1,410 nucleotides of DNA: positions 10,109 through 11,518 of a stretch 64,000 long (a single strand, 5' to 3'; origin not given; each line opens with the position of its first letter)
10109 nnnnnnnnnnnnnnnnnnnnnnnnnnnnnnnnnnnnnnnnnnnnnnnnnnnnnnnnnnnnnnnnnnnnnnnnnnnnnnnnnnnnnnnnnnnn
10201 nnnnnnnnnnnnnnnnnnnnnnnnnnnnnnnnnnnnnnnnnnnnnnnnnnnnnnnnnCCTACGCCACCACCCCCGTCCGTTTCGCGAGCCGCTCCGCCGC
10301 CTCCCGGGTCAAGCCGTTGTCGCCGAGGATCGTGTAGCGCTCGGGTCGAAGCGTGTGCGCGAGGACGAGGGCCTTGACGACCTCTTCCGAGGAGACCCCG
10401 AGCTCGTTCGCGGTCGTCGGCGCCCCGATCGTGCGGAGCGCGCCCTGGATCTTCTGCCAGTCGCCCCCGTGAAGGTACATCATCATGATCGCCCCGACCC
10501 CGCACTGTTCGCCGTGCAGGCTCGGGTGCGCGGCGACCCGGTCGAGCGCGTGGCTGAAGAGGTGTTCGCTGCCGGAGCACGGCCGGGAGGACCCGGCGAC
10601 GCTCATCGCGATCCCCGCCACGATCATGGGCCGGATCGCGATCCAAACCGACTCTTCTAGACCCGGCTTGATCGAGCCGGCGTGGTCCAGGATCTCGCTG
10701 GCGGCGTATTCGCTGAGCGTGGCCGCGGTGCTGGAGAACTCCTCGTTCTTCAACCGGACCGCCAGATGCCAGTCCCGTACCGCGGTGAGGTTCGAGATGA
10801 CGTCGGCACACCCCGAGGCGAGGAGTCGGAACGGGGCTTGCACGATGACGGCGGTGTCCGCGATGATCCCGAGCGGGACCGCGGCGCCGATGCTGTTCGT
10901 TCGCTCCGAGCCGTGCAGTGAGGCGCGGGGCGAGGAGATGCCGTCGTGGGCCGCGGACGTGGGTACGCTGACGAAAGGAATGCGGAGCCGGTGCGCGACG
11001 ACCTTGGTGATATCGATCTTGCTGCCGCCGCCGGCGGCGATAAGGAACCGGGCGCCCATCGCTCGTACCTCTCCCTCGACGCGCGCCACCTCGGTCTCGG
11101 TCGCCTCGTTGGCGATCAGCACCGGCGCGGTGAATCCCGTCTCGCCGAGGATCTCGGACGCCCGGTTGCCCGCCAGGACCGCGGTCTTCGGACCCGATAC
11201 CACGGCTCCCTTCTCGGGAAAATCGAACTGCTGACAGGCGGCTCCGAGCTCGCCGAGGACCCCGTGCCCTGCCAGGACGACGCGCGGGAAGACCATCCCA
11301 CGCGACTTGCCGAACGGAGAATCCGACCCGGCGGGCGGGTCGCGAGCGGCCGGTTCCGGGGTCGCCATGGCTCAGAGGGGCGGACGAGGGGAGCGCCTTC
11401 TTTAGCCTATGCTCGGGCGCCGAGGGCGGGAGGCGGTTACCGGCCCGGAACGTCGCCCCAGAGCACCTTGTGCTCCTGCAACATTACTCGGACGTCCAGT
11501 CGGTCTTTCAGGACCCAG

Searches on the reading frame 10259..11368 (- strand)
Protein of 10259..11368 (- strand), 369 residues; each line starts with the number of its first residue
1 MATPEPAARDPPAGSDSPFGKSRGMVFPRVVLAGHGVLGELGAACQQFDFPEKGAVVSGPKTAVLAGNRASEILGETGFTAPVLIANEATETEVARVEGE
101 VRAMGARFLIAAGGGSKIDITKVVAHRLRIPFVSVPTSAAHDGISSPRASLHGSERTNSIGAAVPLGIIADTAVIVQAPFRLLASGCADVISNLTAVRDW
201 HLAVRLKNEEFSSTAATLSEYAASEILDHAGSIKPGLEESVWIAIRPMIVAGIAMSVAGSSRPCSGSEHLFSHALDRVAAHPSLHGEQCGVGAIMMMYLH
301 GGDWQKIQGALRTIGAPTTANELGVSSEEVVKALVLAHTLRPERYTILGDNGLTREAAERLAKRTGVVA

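Call 57: find_homologous_proteins(query=window:10259-11368:-, max_evalue=1e-60)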
Query window:10259-11368:- (369 aa): 7879 proteins with E <= 1e-60 among 8000 candidates; the best 120 are listed.
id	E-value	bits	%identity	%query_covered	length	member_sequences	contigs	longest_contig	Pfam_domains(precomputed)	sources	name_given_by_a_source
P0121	1.6e-224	763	95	100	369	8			PF13685.13,PF00465.26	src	-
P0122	6.1e-212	721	89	100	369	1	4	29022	PF13685.13,PF00465.26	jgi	jgi:glycerol-1-phosphate dehydrogenase [NAD(P)+]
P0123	1.8e-211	720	90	100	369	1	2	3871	PF13685.13,PF00465.26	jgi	jgi:glycerol-1-phosphate dehydrogenase [NAD(P)+]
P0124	3.8e-211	719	90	100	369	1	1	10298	PF13685.13,PF00465.26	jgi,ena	-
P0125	4.8e-210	715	88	100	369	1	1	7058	PF13685.13,PF00465.26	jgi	jgi:glycerol-1-phosphate dehydrogenase [NAD(P)+]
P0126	1.3e-208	710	89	100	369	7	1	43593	PF13685.13,PF00465.26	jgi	jgi:glycerol-1-phosphate dehydrogenase [NAD(P)+]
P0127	1.3e-204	697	86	100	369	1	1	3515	PF13685.13,PF00465.26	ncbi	-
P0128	4.0e-204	695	86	100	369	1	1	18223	PF13685.13,PF00465.26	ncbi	-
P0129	1.1e-202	691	86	100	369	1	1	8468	PF13685.13,PF00465.26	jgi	jgi:glycerol-1-phosphate dehydrogenase [NAD(P)+]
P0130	1.7e-201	687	85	100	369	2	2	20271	PF13685.13,PF00465.26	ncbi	-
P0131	2.9e-200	683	85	100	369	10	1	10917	PF13685.13,PF00465.26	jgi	jgi:glycerol-1-phosphate dehydrogenase [NAD(P)+]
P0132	1.5e-199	680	85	100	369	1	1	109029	PF13685.13,PF00465.26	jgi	jgi:glycerol-1-phosphate dehydrogenase [NAD(P)+]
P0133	4.7e-199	679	84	100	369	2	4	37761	PF13685.13,PF00465.26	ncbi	-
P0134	2.6e-198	676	85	99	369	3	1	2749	PF13685.13,PF00465.26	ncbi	-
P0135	3.6e-198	676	87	96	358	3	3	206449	PF13685.13,PF00465.26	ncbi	ncbi:MAG: NAD(P)-dependent glycerol-1-phosphate dehydrogenase [Thermoplasmata archaeon]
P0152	6.8e-184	629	85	93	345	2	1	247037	PF13685.13,PF00465.26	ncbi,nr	ncbi:MAG TPA: NAD(P)-dependent glycerol-1-phosphate dehydrogenase [Thermoplasmata archaeon]|nr:NAD(P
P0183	4.3e-176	603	77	97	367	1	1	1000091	PF13685.13,PF00465.26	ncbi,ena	-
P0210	7.7e-174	596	73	100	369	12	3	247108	PF13685.13,PF00465.26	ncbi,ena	-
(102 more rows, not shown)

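Call 58: find_encoding_contigs(protein=P0132, flank=1500, max_places=2)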
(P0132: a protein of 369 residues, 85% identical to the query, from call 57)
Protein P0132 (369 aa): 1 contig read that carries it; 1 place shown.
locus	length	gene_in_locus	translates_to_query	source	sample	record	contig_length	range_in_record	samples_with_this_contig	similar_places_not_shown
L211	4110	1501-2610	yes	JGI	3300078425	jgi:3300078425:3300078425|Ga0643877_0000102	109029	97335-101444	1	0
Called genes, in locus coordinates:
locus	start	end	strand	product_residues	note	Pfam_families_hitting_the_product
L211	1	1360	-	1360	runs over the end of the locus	PF24981:Beta-prop_ATRN-LZTR1 (faint), PF13415:Beta-prop_FBX42, PF24681:Kelch_KLHDC2_KLHL20_DRC7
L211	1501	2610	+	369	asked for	PF00465:Fe-ADH, PF13685:Fe-ADH_2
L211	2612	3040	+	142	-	PF03684:UPF0179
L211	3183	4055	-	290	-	PF00535:Glycos_transf_2, PF10111:Glyco_tranf_2_2, PF13506:Glyco_transf_21 (weak), PF13641:Glyco_tranf_2_3, PF13632:Glyco_trans_2_3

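Call 59: find_encoding_contigs(protein=P0183, flank=1500, max_places=2)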
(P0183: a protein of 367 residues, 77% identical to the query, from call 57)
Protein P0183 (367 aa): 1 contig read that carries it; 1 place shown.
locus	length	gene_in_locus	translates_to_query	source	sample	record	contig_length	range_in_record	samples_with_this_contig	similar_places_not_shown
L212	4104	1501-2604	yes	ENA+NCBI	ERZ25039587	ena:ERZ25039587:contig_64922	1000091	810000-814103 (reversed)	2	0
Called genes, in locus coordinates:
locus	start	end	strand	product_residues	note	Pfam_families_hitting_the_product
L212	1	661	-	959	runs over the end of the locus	PF00133:tRNA-synt_1, PF09334:tRNA-synt_1g, PF13603:tRNA-synt_1_2 (weak), PF08264:Anticodon_1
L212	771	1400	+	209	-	PF04055:Radical_SAM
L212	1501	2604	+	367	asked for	PF00465:Fe-ADH, PF13685:Fe-ADH_2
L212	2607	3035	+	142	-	PF03684:UPF0179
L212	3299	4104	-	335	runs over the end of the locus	PF13243:SQHop_cyclase_C (faint)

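Call 60: find_encoding_contigs(protein=P0210, flank=1500, max_places=3)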
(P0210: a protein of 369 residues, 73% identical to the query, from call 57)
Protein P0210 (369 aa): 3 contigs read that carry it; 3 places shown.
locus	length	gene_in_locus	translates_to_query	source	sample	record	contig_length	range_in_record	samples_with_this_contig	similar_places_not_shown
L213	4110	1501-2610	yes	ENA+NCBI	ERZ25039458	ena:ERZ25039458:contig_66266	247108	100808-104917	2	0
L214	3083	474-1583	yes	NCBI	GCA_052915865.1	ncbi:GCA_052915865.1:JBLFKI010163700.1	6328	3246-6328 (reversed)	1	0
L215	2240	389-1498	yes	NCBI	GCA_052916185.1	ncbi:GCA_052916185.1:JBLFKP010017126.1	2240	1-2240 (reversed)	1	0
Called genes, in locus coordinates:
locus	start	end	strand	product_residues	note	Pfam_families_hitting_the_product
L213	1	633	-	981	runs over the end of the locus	PF00133:tRNA-synt_1, PF09334:tRNA-synt_1g (faint), PF13603:tRNA-synt_1_2 (weak), PF08264:Anticodon_1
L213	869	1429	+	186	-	PF04055:Radical_SAM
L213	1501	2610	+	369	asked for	PF00465:Fe-ADH, PF13685:Fe-ADH_2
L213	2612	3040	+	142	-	PF03684:UPF0179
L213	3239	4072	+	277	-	PF19769:CPxCG_zf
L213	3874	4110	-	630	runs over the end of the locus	PF05833:NFACT_N, PF05670:NFACT-R_1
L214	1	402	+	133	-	?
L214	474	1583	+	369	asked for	PF00465:Fe-ADH, PF13685:Fe-ADH_2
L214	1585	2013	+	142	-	PF03684:UPF0179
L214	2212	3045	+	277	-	PF19769:CPxCG_zf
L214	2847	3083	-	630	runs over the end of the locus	PF05833:NFACT_N, PF05670:NFACT-R_1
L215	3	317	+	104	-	?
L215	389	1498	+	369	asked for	PF00465:Fe-ADH, PF13685:Fe-ADH_2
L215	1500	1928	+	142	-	PF03684:UPF0179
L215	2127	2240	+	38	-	?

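Call 61: find_encoding_contigs(protein=P0152, flank=1500, max_places=2)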
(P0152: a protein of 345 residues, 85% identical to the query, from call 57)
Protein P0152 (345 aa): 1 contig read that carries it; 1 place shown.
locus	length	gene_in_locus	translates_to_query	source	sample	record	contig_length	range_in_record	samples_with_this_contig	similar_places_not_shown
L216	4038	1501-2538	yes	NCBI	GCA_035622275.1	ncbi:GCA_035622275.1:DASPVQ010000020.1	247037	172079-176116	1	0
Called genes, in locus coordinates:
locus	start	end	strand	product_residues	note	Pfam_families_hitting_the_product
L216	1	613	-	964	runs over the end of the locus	PF00133:tRNA-synt_1, PF09334:tRNA-synt_1g (faint), PF13603:tRNA-synt_1_2 (weak), PF08264:Anticodon_1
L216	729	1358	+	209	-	PF04055:Radical_SAM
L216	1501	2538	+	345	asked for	PF00465:Fe-ADH, PF13685:Fe-ADH_2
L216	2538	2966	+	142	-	PF03684:UPF0179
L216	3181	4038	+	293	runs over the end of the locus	PF00535:Glycos_transf_2 (weak)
